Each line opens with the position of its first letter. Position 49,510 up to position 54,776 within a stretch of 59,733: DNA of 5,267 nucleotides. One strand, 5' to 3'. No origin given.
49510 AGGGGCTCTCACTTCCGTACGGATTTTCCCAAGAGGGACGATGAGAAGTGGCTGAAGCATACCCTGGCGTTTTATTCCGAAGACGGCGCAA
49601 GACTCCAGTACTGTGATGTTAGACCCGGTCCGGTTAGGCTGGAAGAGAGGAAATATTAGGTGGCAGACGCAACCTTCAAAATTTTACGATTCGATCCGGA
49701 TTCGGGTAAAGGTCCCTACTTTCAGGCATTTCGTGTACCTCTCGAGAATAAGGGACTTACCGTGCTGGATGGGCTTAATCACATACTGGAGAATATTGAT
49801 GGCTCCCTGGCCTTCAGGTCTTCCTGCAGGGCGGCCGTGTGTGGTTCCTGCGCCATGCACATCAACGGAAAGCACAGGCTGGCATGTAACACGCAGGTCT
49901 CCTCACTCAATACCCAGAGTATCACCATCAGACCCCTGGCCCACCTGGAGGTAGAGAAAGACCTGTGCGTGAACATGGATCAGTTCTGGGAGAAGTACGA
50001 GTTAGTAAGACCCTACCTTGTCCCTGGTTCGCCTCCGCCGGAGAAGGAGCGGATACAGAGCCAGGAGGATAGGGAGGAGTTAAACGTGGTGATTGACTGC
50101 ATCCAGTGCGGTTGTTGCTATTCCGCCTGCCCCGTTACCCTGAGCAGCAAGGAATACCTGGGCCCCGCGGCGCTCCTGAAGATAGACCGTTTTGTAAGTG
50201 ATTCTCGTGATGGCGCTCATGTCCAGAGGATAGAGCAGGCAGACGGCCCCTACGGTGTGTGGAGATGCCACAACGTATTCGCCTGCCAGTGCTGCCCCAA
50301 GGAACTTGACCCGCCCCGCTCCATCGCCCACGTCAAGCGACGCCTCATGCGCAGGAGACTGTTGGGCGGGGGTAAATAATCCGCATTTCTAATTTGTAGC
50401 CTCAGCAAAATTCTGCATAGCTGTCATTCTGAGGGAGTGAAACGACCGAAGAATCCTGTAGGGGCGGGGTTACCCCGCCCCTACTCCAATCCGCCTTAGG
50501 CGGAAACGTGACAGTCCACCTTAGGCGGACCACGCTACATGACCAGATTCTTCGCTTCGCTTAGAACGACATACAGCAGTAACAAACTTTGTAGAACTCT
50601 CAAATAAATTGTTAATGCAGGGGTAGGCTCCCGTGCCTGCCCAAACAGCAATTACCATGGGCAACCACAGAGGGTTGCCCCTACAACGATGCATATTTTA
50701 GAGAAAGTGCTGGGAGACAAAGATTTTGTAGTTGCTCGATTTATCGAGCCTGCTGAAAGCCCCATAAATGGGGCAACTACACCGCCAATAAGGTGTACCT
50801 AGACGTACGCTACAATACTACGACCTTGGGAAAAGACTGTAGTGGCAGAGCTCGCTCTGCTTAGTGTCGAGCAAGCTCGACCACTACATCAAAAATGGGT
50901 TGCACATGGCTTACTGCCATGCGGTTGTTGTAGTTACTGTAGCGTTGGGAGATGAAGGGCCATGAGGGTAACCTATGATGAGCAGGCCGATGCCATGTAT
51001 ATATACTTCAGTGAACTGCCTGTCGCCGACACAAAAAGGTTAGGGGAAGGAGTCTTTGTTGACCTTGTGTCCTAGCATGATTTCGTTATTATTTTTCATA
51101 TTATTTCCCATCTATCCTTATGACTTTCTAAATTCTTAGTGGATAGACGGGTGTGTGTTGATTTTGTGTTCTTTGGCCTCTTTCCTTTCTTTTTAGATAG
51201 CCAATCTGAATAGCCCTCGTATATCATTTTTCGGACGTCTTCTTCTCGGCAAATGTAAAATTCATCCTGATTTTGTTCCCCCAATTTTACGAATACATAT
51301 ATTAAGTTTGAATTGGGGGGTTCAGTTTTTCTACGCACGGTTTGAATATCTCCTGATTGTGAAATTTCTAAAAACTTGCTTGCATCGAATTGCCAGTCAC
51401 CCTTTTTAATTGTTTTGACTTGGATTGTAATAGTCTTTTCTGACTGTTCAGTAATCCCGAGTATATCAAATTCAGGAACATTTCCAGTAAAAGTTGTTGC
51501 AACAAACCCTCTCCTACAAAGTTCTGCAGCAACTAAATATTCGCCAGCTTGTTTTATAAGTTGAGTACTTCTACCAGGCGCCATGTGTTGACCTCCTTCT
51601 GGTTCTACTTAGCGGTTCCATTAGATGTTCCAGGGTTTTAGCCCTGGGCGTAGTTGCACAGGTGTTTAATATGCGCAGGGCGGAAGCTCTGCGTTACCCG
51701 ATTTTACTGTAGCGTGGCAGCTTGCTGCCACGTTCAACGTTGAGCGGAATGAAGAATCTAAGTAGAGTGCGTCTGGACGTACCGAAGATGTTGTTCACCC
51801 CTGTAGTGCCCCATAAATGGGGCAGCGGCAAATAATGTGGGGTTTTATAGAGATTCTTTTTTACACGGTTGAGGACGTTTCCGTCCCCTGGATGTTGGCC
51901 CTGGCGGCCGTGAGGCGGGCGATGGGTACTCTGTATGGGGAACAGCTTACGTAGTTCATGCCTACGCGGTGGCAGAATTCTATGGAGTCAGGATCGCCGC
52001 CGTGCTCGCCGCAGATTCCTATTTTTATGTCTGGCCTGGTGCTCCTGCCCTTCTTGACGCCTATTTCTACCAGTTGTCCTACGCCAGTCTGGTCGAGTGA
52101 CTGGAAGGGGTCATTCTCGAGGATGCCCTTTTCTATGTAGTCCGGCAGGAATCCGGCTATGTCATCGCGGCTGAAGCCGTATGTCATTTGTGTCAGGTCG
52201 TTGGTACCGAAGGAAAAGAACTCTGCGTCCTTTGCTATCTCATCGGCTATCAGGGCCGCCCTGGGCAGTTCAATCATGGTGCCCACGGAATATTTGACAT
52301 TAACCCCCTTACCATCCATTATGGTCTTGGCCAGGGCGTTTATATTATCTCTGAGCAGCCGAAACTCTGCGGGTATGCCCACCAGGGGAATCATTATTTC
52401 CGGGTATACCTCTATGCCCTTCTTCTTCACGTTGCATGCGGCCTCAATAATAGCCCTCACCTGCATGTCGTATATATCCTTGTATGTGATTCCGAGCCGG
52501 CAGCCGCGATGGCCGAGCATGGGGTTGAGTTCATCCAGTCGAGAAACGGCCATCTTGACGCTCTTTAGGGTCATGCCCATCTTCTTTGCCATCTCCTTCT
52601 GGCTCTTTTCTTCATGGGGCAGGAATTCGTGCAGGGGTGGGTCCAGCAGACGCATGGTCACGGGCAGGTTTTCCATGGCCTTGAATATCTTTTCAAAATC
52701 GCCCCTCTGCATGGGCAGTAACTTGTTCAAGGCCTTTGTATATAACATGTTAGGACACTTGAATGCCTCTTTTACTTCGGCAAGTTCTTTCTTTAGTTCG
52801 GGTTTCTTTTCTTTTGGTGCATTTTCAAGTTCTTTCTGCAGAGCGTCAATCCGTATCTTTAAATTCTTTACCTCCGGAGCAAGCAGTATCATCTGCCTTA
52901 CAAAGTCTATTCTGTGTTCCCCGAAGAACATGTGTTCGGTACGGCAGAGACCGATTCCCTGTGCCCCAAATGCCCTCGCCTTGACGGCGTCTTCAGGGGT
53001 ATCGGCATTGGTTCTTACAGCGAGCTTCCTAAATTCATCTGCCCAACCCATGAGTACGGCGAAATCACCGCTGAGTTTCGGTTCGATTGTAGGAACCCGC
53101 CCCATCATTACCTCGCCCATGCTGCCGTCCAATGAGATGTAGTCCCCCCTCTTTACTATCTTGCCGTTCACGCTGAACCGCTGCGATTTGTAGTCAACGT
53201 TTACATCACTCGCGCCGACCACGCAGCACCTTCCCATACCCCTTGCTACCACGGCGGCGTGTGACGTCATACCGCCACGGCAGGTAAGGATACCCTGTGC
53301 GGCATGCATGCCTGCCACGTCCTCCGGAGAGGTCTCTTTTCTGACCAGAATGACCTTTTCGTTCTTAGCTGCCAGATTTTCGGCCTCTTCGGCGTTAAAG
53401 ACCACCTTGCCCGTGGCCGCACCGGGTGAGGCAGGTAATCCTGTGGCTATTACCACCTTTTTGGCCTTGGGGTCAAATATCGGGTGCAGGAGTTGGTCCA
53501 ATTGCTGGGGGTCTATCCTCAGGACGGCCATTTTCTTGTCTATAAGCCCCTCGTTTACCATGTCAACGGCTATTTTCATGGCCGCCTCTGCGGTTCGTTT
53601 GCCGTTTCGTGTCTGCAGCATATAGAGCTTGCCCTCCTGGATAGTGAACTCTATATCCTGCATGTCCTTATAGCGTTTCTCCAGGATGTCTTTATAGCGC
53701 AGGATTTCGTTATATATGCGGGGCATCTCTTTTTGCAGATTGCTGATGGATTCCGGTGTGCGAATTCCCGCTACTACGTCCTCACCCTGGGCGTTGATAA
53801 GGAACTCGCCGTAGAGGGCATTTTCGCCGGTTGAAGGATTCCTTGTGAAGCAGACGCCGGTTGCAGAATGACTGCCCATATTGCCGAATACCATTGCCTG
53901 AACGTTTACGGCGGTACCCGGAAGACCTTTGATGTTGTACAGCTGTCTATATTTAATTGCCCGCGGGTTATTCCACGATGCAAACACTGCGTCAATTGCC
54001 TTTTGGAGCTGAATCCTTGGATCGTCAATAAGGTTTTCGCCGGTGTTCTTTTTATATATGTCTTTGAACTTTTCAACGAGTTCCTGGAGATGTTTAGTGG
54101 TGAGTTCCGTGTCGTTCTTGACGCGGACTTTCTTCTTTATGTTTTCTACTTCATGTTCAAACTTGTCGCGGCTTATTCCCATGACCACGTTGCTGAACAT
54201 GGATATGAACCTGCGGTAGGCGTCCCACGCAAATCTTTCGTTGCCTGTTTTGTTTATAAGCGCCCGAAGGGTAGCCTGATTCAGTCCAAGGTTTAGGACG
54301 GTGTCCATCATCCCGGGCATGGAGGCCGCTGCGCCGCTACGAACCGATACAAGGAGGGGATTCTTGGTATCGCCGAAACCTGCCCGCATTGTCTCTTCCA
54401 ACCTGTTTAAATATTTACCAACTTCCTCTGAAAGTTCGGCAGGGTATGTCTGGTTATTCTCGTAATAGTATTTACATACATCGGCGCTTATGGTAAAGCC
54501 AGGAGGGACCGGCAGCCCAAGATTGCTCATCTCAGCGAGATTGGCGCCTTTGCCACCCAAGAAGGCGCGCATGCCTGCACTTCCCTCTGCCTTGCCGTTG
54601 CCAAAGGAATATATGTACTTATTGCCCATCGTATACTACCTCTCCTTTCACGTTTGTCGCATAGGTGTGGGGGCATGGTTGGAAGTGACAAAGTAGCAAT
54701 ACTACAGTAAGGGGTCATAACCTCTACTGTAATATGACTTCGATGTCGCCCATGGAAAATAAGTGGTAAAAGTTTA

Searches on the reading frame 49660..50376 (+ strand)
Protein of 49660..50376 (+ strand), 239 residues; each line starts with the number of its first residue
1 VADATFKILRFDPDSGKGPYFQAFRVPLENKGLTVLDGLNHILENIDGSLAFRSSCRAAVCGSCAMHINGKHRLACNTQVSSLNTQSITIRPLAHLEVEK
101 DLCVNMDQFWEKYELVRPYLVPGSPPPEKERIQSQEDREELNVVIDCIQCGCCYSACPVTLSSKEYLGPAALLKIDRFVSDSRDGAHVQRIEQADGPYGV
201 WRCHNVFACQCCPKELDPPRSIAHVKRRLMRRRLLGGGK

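Call 48: search_protein_families(library=pfam, proteins=[window:49660-50376:+], max_evalue=0.00001)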
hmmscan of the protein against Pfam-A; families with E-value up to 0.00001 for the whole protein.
window:49660-50376:+ (239 aa): 3 families
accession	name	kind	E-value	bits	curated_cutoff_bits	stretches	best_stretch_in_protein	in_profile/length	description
PF13085.11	Fer2_3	-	1.3e-33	115.7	27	1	5-111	1-107/107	2Fe-2S iron-sulfur cluster binding domain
PF13183.11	Fer4_8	-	2.5e-07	31.5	27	1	146-215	4-67/68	4Fe-4S dicluster domain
PF13237.11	Fer4_10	-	1.9e-06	28.2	25.5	1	146-210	8-49/53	4Fe-4S dicluster domain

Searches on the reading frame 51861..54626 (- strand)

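Call 48: search_protein_families(library=pfam, proteins=[window:51861-54626:-], max_evalue=0.00001)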
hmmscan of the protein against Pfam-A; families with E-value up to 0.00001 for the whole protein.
window:51861-54626:- (921 aa): 3 families
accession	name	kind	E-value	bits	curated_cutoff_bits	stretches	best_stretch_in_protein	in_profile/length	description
PF02896.24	PEP-utilizers_C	-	2.3e-75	254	22.8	1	520-911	5-292/293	PEP-utilising enzyme, PEP-binding domain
PF01326.24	PPDK_N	-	1.2e-56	192.8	27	3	63-300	75-226/328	Pyruvate phosphate dikinase, AMP/ATP-binding domain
PF00391.29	PEP-utilizers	-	1.9e-24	85.5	23.1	1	423-504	3-72/72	PEP-utilising enzyme, mobile domain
